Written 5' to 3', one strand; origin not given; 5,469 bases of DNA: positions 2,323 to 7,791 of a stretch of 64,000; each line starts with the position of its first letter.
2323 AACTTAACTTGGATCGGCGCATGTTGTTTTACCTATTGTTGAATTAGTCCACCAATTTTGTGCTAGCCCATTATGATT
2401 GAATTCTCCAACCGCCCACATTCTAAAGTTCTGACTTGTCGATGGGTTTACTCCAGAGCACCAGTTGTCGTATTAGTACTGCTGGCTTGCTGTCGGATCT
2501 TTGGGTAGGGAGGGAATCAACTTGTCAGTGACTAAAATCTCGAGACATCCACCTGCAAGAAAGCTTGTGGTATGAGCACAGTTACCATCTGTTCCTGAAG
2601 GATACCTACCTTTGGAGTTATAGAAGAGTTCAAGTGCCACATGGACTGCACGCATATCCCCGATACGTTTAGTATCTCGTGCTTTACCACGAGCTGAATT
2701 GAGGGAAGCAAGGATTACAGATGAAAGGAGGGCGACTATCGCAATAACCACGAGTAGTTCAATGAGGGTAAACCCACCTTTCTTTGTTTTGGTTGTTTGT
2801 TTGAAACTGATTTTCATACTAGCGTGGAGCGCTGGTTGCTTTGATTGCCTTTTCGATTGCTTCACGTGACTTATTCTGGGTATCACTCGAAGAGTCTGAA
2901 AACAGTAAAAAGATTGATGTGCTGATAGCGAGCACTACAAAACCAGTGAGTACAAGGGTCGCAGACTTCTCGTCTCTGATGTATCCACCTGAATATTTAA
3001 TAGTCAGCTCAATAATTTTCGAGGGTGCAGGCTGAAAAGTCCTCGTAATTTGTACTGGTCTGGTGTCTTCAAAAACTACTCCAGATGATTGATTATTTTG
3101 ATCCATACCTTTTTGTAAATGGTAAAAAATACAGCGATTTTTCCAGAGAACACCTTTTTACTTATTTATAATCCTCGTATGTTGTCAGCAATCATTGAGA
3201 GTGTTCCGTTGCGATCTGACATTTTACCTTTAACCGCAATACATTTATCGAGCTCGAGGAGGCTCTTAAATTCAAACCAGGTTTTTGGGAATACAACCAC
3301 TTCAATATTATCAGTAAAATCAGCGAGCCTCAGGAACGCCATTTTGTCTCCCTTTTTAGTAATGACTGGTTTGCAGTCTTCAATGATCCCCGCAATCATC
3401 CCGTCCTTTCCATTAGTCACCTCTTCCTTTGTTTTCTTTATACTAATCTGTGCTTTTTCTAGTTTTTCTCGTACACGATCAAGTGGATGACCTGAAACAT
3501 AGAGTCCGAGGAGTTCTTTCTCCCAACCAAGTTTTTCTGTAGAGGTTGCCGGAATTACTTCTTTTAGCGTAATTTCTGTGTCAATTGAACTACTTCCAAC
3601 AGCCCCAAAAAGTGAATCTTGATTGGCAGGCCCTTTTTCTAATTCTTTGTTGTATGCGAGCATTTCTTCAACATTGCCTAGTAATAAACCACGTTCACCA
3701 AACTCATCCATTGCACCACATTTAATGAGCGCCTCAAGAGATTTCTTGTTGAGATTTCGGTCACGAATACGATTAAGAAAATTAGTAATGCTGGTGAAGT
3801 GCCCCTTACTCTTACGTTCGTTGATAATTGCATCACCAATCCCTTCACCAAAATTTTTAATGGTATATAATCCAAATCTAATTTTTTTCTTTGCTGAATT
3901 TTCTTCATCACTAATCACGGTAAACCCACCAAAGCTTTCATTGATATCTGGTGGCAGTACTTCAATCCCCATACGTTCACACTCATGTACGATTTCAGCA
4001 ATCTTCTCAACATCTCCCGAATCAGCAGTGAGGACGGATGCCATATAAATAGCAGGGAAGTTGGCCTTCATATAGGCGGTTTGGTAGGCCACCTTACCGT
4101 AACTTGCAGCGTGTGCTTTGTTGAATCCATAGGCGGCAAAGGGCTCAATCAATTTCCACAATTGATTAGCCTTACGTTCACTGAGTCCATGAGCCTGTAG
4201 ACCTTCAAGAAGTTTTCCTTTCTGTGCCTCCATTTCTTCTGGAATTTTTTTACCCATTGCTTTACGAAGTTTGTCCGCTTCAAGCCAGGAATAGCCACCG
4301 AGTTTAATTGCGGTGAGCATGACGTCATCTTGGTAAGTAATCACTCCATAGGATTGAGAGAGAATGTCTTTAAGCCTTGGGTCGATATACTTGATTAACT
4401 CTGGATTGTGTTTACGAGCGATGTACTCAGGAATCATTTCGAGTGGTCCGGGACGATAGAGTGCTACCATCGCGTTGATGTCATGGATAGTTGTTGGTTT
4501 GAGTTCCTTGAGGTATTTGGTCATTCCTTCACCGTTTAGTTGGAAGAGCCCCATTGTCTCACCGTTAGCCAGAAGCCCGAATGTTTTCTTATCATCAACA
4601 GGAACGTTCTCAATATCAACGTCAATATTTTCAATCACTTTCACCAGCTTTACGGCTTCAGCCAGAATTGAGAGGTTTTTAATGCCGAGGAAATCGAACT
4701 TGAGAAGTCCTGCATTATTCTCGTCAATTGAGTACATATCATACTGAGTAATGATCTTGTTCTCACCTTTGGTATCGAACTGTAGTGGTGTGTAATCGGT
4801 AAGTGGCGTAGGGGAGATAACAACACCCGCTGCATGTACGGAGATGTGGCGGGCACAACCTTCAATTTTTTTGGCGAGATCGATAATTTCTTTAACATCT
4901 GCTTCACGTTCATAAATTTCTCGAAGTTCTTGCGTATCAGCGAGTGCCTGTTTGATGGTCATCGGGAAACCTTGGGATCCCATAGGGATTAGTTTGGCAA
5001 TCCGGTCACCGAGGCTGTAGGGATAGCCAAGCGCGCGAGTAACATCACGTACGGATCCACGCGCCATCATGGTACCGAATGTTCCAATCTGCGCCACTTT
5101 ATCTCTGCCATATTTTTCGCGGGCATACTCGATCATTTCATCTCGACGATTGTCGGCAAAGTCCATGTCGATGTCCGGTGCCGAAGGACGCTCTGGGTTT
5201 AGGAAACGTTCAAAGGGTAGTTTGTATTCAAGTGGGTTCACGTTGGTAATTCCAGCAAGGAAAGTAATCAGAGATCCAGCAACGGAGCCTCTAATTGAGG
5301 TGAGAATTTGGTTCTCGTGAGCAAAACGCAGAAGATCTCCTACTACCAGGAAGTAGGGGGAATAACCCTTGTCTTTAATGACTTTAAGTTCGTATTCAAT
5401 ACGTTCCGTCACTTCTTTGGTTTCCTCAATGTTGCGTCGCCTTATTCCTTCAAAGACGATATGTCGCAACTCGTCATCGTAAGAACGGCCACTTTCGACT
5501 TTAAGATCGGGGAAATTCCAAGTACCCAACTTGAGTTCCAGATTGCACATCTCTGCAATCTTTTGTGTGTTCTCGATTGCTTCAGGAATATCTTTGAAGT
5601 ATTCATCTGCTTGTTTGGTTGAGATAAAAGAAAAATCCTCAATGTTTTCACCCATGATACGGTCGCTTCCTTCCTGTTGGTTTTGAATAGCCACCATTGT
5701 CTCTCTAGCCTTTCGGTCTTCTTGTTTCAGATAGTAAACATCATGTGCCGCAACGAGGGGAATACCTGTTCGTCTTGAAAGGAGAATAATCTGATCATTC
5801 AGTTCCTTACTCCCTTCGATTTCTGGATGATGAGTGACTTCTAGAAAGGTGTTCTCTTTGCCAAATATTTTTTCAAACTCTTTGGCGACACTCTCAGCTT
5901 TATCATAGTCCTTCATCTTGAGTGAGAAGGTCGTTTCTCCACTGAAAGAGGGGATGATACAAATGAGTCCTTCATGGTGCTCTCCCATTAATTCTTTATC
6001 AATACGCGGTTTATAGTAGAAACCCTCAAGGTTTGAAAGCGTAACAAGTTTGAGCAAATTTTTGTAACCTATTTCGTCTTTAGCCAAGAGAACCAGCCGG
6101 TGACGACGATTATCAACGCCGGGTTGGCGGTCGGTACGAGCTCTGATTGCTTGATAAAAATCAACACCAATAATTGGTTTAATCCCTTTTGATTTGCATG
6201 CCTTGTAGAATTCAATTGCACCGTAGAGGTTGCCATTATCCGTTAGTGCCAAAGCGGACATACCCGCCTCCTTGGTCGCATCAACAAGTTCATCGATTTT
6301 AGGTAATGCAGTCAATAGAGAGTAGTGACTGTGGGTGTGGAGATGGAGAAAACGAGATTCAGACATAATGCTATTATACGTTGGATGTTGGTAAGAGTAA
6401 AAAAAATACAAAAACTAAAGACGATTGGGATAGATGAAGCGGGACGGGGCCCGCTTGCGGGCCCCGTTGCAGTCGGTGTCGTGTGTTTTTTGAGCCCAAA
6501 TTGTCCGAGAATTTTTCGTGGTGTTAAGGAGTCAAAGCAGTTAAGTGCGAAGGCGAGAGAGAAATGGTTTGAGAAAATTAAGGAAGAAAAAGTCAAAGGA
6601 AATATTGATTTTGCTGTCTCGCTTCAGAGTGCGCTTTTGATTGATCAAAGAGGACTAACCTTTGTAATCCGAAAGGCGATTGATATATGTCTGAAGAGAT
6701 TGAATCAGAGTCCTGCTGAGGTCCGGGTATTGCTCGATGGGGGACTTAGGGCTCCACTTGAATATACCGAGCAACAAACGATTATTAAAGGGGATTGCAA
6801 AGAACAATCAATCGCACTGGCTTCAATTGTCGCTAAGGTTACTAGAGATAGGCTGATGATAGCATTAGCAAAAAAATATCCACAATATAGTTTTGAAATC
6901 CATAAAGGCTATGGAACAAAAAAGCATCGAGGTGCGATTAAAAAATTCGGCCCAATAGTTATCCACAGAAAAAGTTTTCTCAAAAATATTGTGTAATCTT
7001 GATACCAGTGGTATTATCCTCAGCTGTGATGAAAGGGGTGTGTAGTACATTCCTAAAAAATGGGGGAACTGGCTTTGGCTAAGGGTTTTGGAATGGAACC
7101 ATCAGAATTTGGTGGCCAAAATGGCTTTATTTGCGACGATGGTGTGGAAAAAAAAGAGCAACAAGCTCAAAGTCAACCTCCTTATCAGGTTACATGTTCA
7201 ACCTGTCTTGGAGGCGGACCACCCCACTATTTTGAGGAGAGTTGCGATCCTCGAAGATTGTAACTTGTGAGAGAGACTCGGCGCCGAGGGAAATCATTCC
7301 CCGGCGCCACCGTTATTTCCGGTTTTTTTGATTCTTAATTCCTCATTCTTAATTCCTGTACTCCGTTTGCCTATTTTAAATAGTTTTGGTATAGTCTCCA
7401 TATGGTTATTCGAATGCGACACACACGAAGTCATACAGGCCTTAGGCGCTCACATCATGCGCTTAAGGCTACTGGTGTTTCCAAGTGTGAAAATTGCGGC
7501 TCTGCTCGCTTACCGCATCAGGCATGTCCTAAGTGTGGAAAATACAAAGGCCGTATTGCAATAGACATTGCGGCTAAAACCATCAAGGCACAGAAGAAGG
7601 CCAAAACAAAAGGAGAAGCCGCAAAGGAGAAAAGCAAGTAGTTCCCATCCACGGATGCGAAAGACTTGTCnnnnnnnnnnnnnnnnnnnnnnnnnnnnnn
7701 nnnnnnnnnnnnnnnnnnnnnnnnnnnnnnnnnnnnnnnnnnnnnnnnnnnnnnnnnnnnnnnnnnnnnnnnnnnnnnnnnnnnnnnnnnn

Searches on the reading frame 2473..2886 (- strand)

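Call 20: search_protein_families(library=pfam, proteins=[window:2473-2886:-], max_evalue=0.001)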
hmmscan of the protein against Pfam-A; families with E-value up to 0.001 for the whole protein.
window:2473-2886:- (137 aa): 1 family
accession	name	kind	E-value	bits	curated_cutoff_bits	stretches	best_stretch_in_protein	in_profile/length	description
PF07963.17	N_methyl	-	3.9e-08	33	21.2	1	34-58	2-26/27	Prokaryotic N-terminal methylation motif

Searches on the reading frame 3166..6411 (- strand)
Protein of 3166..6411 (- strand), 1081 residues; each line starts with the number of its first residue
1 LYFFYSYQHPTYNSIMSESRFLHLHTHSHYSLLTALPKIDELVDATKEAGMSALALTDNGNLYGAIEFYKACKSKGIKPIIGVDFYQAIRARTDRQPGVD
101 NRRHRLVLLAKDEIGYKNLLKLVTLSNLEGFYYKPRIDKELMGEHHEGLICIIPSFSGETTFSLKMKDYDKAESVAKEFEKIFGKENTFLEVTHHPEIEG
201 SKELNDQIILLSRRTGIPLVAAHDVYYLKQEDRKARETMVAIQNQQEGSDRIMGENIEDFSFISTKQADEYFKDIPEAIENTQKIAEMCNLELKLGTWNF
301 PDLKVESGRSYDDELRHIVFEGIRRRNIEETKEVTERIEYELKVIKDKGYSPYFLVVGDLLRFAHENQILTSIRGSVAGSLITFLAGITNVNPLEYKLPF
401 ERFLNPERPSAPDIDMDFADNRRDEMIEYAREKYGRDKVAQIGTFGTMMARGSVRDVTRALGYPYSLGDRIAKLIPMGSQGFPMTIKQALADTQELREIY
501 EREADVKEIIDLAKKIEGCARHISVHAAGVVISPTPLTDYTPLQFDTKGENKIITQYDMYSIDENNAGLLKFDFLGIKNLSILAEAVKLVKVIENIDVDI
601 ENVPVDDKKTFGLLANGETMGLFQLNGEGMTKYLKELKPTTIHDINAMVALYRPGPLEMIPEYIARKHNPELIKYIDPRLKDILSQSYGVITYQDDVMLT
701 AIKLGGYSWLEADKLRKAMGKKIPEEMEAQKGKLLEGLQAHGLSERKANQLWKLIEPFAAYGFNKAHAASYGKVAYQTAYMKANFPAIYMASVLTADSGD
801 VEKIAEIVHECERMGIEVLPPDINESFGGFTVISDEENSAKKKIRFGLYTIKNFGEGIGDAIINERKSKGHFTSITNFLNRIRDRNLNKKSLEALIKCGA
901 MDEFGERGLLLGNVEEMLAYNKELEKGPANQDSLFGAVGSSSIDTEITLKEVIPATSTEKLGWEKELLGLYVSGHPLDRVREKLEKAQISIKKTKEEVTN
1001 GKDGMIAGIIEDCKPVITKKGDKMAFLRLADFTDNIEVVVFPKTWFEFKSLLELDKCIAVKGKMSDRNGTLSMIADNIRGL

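Call 20: search_protein_families(library=pfam, proteins=[window:3166-6411:-], max_evalue=0.001)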
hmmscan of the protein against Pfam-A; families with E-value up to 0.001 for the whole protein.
window:3166-6411:- (1081 aa): 5 families
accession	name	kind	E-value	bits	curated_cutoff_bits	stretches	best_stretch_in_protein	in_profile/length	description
PF07733.18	DNA_pol3_alpha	-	2.6e-92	309.5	23.9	1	314-576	2-260/260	Bacterial DNA polymerase III alpha NTPase domain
PF17657.6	DNA_pol3_finger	-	2.7e-53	180.2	22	1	579-741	1-165/166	Bacterial DNA polymerase III alpha subunit finger domain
PF02811.25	PHP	-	4.1e-49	167.5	26.4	1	23-195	1-164/164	PHP domain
PF14579.12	HHH_6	-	9.9e-27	93.4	25.6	1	815-906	1-85/90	Helix-hairpin-helix motif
PF01336.31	tRNA_anti-codon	-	5.4e-13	49.1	27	1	1006-1079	3-73/75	OB-fold nucleic acid binding domain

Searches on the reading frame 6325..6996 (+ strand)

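Call 20: search_protein_families(library=pfam, proteins=[window:6325-6996:+], max_evalue=0.001)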
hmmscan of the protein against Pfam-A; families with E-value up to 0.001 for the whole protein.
window:6325-6996:+ (223 aa): 1 family
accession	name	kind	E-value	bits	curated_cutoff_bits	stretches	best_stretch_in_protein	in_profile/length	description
PF01351.25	RNase_HII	-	7.4e-31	108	25.8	1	34-219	1-197/199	Ribonuclease HII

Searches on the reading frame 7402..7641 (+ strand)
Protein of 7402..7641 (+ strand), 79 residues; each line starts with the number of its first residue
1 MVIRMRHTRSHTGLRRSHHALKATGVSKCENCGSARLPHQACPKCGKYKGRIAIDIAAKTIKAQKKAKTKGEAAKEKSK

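Call 24: search_protein_families(library=pfam, proteins=[window:7402-7641:+], max_evalue=0.001)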
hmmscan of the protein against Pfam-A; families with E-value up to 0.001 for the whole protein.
window:7402-7641:+ (79 aa): 2 families
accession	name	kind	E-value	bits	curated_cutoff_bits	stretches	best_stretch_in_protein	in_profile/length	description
PF01783.29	Ribosomal_L32p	-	2.4e-15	56.9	21.3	1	6-54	6-54/56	Ribosomal L32p protein family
PF12172.15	zf-ChsH2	-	0.00076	19.7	23.2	0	27-46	12-32/37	ChsH2, rubredoxin-like zinc ribbon domain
